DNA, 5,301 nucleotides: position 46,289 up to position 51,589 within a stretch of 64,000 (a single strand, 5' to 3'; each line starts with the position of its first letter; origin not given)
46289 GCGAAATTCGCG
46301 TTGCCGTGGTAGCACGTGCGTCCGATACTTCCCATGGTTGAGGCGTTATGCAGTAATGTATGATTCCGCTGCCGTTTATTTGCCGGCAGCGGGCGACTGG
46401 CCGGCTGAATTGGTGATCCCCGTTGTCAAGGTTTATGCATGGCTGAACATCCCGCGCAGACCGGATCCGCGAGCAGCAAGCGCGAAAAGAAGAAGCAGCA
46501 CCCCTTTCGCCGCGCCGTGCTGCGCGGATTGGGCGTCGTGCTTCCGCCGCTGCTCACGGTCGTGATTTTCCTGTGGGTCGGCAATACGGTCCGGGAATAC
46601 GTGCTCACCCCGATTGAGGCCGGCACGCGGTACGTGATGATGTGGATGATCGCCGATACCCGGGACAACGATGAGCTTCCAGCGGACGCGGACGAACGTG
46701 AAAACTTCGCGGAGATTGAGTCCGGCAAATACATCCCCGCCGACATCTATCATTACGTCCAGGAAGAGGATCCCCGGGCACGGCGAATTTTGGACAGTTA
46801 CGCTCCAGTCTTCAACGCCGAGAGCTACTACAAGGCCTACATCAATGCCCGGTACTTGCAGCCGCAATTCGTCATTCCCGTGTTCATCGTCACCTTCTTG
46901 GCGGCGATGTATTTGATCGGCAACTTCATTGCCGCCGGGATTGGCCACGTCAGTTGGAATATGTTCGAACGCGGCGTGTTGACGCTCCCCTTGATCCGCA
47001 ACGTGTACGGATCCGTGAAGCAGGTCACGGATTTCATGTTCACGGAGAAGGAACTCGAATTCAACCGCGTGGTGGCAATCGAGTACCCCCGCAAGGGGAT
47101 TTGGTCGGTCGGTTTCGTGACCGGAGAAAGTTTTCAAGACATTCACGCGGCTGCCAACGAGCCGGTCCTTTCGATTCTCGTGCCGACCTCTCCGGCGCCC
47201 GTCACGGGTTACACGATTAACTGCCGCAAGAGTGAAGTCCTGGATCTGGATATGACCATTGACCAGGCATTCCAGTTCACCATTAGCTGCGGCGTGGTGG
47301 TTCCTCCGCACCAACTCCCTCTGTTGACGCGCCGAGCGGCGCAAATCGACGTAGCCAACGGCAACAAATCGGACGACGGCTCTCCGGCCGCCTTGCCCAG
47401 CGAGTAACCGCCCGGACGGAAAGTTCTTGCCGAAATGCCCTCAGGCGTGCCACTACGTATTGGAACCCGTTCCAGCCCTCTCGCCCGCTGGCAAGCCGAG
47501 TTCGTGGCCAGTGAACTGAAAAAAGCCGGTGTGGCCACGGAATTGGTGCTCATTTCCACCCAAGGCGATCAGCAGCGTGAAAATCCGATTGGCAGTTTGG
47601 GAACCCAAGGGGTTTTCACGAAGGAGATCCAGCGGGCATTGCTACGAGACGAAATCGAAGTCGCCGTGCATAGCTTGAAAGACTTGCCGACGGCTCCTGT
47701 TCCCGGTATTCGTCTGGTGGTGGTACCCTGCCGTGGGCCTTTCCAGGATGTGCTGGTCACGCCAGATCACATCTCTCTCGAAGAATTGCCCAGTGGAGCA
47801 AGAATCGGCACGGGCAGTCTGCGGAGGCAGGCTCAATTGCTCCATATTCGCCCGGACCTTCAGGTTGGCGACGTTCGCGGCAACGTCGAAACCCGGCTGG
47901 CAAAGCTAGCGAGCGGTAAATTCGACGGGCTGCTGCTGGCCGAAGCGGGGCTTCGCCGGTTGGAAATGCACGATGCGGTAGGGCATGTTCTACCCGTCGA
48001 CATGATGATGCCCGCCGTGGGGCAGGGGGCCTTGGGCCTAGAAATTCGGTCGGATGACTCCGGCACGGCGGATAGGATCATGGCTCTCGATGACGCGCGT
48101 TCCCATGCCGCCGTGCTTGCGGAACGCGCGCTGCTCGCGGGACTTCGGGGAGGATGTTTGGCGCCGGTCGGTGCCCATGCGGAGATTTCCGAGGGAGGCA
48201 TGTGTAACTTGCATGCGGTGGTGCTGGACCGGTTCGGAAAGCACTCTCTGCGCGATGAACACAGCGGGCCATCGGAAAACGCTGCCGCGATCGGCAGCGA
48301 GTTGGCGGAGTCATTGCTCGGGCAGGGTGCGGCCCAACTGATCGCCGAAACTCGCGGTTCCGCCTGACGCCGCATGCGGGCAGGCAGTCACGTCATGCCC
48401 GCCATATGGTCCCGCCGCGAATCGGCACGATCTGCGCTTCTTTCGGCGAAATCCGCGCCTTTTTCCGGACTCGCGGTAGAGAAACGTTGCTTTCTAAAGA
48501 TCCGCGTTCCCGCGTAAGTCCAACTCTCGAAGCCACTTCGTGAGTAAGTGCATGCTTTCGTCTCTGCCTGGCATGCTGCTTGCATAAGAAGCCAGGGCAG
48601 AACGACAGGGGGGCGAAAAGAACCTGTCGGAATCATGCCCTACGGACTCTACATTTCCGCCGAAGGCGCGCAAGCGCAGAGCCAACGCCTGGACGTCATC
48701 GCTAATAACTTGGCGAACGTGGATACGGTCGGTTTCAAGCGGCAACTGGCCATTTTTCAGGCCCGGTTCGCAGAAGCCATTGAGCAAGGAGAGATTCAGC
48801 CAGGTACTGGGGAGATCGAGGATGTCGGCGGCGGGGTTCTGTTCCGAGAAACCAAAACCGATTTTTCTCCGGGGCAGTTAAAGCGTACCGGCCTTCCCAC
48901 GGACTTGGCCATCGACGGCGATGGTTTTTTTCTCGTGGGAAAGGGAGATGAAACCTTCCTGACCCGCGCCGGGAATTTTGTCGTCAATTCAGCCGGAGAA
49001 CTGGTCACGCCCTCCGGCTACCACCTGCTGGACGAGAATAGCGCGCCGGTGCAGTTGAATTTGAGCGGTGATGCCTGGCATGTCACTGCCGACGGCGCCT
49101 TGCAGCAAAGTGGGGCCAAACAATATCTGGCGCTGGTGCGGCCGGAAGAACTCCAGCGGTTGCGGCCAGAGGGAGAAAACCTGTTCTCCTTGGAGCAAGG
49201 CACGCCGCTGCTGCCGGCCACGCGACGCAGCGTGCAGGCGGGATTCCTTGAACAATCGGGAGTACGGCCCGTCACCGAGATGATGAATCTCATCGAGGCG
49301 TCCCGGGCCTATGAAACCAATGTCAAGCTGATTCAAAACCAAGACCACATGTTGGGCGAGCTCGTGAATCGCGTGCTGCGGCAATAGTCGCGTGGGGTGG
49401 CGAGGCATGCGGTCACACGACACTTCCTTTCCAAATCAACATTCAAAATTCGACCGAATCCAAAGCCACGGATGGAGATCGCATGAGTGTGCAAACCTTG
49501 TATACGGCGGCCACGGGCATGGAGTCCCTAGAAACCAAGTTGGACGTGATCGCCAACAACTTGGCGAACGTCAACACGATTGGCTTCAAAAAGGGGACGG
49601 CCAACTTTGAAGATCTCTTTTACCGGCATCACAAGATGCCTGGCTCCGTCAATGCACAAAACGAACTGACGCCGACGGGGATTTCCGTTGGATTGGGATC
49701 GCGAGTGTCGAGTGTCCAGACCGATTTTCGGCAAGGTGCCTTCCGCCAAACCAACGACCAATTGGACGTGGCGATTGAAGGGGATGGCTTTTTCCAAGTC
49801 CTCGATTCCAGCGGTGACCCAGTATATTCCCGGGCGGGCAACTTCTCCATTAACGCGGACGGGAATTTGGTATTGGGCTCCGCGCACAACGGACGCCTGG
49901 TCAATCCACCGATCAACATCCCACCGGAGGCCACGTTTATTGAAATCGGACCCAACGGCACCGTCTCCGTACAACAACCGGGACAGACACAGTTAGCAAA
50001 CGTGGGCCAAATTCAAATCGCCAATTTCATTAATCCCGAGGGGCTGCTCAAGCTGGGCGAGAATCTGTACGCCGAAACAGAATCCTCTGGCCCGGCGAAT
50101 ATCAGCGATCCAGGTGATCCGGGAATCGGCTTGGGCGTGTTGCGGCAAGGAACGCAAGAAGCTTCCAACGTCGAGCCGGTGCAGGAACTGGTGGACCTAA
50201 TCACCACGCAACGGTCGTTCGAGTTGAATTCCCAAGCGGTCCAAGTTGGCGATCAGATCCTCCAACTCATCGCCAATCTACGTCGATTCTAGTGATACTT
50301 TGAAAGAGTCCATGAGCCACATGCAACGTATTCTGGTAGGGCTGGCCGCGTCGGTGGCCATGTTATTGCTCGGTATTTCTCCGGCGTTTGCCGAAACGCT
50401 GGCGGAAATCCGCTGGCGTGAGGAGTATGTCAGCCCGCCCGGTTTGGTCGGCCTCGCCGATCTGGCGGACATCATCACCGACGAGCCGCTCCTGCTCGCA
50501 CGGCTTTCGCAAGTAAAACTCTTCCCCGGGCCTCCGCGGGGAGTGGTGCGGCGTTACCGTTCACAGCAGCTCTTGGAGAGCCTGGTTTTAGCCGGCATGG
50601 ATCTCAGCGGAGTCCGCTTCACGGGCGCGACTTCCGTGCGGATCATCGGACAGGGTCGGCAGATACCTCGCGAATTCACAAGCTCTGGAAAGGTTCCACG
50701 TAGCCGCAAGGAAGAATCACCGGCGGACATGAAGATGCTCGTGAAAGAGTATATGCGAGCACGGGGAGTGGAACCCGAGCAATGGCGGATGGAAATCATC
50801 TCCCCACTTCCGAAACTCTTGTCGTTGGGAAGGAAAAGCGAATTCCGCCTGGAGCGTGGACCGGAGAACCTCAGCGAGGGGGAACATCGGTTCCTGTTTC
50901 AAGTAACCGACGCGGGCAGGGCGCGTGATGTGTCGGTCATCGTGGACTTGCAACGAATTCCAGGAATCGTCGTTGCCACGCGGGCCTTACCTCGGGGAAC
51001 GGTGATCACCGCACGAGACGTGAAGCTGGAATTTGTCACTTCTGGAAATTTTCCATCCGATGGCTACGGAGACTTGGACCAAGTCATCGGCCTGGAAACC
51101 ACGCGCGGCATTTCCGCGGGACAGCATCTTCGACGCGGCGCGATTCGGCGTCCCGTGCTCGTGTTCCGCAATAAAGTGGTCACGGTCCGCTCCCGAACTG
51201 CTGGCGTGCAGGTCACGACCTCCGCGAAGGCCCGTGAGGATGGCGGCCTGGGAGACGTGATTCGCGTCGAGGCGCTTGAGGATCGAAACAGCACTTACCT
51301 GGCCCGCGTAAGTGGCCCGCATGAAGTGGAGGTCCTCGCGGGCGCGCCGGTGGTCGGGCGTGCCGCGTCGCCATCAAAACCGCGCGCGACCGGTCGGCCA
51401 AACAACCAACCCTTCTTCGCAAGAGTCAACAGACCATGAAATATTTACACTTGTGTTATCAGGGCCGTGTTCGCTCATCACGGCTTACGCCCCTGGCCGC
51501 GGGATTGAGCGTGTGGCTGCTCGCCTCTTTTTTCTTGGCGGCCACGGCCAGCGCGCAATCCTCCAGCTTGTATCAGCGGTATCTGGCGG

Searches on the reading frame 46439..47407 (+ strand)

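Call 80: search_protein_families(library=pfam, proteins=[window:46439-47407:+], max_evalue=0.001)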
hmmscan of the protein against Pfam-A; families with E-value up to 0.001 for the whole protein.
window:46439-47407:+ (322 aa): 1 family
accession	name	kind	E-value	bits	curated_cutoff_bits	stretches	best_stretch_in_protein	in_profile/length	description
PF04367.18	DUF502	-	2.5e-26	92.1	23.8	1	151-255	1-106/107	Protein of unknown function (DUF502)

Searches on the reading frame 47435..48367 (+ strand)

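Call 80: search_protein_families(library=pfam, proteins=[window:47435-48367:+], max_evalue=0.001)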
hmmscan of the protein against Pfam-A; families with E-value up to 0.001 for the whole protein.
window:47435-48367:+ (310 aa): 2 families
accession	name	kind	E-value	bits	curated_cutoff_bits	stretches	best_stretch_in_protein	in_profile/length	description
PF01379.25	Porphobil_deam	-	7.6e-76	254.7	22.1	1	7-211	1-205/207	Porphobilinogen deaminase, dipyromethane cofactor binding domain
PF03900.20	Porphobil_deamC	-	2.3e-13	50.7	26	1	226-295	3-73/74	Porphobilinogen deaminase, C-terminal domain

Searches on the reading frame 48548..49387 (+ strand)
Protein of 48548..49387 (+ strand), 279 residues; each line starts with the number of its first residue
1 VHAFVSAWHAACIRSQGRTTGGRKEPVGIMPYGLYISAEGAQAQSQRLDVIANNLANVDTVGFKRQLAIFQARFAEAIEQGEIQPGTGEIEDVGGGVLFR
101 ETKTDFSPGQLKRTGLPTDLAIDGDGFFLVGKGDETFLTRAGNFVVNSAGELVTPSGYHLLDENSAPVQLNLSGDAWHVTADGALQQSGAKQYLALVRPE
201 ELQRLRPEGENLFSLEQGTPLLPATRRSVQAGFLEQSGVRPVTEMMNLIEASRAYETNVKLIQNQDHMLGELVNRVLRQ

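Call 80: search_protein_families(library=pfam, proteins=[window:48548-49387:+], max_evalue=0.001)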
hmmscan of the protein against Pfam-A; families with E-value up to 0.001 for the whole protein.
window:48548-49387:+ (279 aa): 3 families
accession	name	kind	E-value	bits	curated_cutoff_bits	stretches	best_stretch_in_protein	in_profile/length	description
PF06429.18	Flg_bbr_C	-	1.5e-17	63.2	23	1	230-274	1-45/46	Flagellar basal body rod FlgEFG protein C-terminal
PF00460.25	Flg_bb_rod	-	7.2e-13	48.6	20.7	1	34-64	1-31/31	Flagella basal body rod protein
PF22692.1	LlgE_F_G_D1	-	1.4e-11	44.8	27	1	121-183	1-60/64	Flagellar hook protein FlgE/F/G D1 domain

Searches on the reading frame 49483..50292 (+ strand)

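Call 80: search_protein_families(library=pfam, proteins=[window:49483-50292:+], max_evalue=0.001)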
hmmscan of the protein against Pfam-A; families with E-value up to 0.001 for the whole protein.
window:49483-50292:+ (269 aa): 3 families
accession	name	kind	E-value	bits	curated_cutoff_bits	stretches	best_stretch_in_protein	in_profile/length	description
PF22692.1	LlgE_F_G_D1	-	3.6e-20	72.3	27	1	97-163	1-64/64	Flagellar hook protein FlgE/F/G D1 domain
PF06429.18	Flg_bbr_C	-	7.6e-16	57.8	23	1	221-266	1-46/46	Flagellar basal body rod FlgEFG protein C-terminal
PF00460.25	Flg_bb_rod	-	2.1e-10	40.8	20.7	1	6-36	1-31/31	Flagella basal body rod protein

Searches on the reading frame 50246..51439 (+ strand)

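Call 80: search_protein_families(library=pfam, proteins=[window:50246-51439:+], max_evalue=0.001)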
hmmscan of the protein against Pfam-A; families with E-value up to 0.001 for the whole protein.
window:50246-51439:+ (397 aa): 2 families
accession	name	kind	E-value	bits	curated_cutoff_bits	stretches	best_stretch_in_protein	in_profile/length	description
PF13144.11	ChapFlgA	-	1.6e-24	86.7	23.8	1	241-363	3-122/122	Chaperone for flagella basal body P-ring formation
PF08666.17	SAF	-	1.8e-10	41.7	21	1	242-297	4-59/63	SAF domain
